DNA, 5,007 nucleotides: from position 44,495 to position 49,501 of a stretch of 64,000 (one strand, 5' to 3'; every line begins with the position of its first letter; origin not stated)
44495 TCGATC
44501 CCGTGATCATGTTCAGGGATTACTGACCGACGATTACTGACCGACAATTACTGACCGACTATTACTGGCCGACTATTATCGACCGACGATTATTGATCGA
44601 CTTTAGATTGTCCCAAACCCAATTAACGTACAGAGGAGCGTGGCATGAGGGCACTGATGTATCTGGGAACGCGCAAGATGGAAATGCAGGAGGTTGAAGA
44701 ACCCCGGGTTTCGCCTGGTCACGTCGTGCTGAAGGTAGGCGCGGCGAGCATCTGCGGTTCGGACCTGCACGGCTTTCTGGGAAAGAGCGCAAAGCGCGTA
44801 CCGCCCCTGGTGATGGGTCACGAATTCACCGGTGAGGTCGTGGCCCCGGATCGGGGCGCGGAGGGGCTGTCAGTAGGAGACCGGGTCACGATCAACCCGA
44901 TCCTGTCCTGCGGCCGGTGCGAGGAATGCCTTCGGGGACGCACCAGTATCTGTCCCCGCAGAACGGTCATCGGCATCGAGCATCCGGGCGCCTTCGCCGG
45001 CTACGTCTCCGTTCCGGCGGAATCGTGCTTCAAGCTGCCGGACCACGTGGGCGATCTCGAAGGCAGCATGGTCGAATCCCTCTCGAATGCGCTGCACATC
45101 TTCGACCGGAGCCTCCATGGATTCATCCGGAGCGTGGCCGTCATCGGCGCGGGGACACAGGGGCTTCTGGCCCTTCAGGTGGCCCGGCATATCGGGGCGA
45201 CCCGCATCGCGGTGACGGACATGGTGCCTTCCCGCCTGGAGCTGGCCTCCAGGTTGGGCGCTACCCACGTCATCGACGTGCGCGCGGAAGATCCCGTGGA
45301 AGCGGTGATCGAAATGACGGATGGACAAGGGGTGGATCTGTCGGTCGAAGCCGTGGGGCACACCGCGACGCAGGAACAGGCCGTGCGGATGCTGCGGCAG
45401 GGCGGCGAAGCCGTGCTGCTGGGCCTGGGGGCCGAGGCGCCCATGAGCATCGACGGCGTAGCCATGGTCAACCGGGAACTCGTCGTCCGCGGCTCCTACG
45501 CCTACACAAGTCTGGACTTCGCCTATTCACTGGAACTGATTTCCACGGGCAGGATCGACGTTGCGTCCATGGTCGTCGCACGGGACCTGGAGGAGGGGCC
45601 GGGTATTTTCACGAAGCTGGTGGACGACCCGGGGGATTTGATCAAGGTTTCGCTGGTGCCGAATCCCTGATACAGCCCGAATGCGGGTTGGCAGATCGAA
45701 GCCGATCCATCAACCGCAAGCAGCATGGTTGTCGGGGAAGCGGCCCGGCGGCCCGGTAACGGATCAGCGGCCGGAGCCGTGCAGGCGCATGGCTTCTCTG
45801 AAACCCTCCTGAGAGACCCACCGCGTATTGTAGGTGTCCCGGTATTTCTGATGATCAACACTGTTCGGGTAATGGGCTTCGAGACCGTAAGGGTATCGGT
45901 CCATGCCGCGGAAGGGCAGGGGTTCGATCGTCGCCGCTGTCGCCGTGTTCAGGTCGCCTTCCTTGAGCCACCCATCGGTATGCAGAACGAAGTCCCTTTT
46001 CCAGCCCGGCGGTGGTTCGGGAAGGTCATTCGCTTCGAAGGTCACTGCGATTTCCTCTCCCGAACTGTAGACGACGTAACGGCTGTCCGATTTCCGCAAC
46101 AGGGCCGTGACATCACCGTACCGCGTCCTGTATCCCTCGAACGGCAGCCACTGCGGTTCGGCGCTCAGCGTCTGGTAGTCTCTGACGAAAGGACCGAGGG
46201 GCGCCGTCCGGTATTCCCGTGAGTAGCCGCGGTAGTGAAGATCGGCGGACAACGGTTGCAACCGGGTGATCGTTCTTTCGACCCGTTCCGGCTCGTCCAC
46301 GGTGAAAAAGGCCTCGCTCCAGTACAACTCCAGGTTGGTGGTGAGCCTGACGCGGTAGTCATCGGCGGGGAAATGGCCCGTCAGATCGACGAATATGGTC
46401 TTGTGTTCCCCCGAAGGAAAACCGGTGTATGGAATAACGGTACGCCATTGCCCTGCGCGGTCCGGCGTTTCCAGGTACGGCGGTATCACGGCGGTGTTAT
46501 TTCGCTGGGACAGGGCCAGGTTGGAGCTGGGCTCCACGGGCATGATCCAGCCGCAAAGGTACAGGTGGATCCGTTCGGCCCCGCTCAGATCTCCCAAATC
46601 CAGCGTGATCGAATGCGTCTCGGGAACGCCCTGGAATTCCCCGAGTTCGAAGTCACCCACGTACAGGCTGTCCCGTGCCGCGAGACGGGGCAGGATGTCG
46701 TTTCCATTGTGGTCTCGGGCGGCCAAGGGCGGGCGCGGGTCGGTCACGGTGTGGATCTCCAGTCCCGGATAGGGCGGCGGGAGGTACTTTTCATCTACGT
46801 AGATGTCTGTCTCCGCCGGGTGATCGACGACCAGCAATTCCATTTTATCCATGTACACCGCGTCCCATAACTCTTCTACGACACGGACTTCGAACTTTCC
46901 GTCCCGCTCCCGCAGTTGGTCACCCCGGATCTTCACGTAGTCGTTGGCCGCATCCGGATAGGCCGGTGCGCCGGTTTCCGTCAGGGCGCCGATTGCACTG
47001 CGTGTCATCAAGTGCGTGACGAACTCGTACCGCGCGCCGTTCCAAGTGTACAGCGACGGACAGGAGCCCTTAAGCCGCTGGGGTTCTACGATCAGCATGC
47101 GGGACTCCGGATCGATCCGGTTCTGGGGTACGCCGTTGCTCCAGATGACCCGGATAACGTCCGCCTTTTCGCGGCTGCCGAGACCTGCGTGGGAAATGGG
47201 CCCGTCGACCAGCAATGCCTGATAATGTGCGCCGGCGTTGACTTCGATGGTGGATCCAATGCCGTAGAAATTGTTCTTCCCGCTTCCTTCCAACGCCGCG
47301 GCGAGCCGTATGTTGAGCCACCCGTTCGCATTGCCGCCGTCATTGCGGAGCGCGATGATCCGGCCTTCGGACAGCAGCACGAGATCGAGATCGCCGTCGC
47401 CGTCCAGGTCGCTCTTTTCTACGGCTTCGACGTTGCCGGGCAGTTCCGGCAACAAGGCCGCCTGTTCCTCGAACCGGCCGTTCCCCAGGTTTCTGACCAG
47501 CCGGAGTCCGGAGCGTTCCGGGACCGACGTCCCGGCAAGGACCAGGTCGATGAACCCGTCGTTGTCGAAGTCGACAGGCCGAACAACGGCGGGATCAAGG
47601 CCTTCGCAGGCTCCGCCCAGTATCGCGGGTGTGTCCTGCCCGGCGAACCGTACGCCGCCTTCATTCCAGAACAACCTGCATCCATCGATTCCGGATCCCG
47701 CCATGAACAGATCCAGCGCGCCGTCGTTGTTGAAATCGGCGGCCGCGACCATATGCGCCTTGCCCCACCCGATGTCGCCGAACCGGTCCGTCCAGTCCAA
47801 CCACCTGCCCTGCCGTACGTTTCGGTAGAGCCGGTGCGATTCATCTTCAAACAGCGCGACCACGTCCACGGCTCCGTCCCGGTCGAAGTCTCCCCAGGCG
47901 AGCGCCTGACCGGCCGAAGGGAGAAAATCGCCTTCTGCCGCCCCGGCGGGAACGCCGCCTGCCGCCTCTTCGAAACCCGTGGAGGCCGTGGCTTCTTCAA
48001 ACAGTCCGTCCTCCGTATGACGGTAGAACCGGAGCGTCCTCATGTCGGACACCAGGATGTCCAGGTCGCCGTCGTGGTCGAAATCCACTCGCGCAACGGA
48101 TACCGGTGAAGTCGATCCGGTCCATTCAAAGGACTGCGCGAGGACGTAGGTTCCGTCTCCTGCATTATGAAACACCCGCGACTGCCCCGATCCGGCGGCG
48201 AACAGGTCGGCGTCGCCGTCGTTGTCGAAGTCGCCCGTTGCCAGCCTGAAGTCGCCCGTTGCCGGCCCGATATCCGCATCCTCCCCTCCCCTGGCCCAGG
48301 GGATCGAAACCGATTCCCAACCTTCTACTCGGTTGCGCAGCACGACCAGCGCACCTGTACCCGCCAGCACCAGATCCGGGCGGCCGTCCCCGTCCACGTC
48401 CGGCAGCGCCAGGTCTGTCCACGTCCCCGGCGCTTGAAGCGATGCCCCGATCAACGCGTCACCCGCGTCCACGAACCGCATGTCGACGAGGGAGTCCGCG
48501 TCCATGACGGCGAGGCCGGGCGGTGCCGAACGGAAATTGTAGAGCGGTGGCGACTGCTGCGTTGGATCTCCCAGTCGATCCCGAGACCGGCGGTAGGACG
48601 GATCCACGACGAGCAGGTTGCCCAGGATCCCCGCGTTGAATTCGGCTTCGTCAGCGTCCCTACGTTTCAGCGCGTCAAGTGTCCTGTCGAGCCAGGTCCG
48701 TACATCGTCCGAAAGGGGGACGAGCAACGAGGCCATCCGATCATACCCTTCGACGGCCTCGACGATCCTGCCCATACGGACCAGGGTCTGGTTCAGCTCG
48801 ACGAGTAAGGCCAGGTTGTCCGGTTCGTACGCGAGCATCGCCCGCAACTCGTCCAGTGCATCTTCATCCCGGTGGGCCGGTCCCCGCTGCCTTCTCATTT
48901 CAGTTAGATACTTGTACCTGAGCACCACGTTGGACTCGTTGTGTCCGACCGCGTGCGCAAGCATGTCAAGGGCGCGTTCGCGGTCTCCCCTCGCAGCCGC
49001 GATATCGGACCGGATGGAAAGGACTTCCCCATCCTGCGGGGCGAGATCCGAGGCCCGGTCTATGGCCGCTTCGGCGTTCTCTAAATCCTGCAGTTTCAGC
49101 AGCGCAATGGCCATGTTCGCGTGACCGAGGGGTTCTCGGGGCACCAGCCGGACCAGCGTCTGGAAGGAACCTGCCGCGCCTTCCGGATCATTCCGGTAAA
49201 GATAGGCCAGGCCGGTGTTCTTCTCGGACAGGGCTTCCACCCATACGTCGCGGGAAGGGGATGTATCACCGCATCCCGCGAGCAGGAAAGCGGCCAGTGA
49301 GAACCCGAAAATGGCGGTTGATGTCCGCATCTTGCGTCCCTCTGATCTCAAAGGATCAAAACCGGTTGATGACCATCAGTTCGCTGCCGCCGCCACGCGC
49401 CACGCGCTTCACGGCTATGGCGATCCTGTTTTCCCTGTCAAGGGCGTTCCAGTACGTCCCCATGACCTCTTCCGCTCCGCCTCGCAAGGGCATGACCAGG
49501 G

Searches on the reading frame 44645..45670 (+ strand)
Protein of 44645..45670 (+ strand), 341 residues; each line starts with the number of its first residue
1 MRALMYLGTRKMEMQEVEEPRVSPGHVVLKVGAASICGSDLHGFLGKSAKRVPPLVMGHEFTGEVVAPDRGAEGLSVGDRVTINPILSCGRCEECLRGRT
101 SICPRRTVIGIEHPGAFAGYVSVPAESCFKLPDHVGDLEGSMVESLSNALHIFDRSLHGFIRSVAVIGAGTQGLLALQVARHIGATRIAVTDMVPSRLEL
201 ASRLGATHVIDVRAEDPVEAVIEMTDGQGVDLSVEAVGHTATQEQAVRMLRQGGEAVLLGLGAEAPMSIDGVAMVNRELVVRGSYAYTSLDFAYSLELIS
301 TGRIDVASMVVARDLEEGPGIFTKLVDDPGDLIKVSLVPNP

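Call 3: search_protein_families(library=pfam, proteins=[window:44645-45670:+], max_evalue=0.01)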
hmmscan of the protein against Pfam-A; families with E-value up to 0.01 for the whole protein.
window:44645-45670:+ (341 aa): 5 families
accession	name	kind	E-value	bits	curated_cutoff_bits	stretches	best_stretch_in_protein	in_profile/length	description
PF00107.32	ADH_zinc_N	-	1.1e-29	103.4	31.8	1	173-300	3-128/129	Zinc-binding dehydrogenase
PF08240.17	ADH_N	-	3.3e-29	101.6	23.5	1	24-133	2-104/104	Alcohol dehydrogenase GroES-like domain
PF16912.11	Glu_dehyd_C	-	2.7e-11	43.8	34.9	1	162-281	32-150/211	Glucose dehydrogenase C-terminus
PF13602.12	ADH_zinc_N_2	-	1.9e-06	29.3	27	1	204-267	1-58/134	Zinc-binding dehydrogenase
PF01262.27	AlaDh_PNT_C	-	0.00063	19.7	23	1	163-213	30-81/214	Alanine dehydrogenase/PNT, C-terminal domain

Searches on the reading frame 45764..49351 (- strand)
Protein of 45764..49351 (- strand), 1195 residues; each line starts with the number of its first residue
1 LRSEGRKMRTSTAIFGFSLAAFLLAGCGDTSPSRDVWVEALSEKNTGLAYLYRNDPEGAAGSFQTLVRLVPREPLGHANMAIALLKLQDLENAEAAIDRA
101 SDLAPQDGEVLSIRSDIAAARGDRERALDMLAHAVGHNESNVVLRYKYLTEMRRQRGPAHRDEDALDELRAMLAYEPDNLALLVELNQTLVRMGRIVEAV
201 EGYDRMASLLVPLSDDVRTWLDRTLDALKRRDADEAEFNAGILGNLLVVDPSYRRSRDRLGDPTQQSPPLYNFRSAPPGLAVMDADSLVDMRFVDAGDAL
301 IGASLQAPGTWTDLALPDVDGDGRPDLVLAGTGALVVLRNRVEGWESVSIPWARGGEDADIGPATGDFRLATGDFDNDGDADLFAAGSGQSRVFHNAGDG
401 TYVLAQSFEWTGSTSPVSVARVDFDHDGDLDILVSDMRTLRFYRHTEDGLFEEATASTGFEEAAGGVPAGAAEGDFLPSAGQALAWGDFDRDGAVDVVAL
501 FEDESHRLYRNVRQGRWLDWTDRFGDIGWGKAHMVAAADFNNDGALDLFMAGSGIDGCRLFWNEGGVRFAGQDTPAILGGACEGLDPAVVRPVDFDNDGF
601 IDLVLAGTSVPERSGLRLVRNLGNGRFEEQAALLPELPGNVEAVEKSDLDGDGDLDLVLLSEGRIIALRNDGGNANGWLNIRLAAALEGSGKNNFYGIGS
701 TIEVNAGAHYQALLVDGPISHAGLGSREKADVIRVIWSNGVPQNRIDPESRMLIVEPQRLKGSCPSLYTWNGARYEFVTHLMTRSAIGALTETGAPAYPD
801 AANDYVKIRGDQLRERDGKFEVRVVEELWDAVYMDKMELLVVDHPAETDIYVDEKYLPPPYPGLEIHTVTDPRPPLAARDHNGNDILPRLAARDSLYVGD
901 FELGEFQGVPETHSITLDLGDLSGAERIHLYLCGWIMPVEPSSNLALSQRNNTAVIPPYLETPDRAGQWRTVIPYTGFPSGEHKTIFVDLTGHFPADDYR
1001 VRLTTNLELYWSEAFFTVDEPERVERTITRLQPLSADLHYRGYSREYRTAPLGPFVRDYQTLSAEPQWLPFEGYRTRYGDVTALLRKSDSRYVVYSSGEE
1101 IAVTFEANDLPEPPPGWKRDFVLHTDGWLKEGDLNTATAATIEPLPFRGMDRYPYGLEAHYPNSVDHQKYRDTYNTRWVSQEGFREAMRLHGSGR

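Call 3: search_protein_families(library=pfam, proteins=[window:45764-49351:-], max_evalue=0.01)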
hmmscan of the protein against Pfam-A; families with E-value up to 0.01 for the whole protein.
window:45764-49351:- (1195 aa): 9 families
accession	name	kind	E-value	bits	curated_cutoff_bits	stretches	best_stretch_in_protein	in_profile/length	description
PF13517.12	FG-GAP_3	-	1.2e-45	154.3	26.9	7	374-434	1-61/61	FG-GAP-like repeat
PF01839.29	FG-GAP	-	6e-13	48.8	22.1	2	311-337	2-36/37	FG-GAP repeat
PF14559.12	TPR_19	-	3.9e-09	37.1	25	2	53-115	4-66/68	Tetratricopeptide repeat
PF07719.23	TPR_2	-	7.3e-07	29.3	27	0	75-107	2-34/34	Tetratricopeptide repeat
PF13432.12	TPR_16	-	1.8e-05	25.5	32.7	1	47-107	4-64/65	Tetratricopeptide repeat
PF23914.1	TPR_CcmH_CycH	-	6.3e-05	23.3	42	0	117-212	59-153/158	Cytochrome c-type biogenesis protein H TPR domain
PF00515.34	TPR_1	-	0.0023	18.1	27.8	0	76-107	3-34/34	Tetratricopeptide repeat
PF13428.12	TPR_14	-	0.0049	17.9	23.5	0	79-111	6-38/44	Tetratricopeptide repeat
PF07593.17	UnbV_ASPIC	-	0.0079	16.5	23.4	0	716-744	29-57/68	ASPIC and UnbV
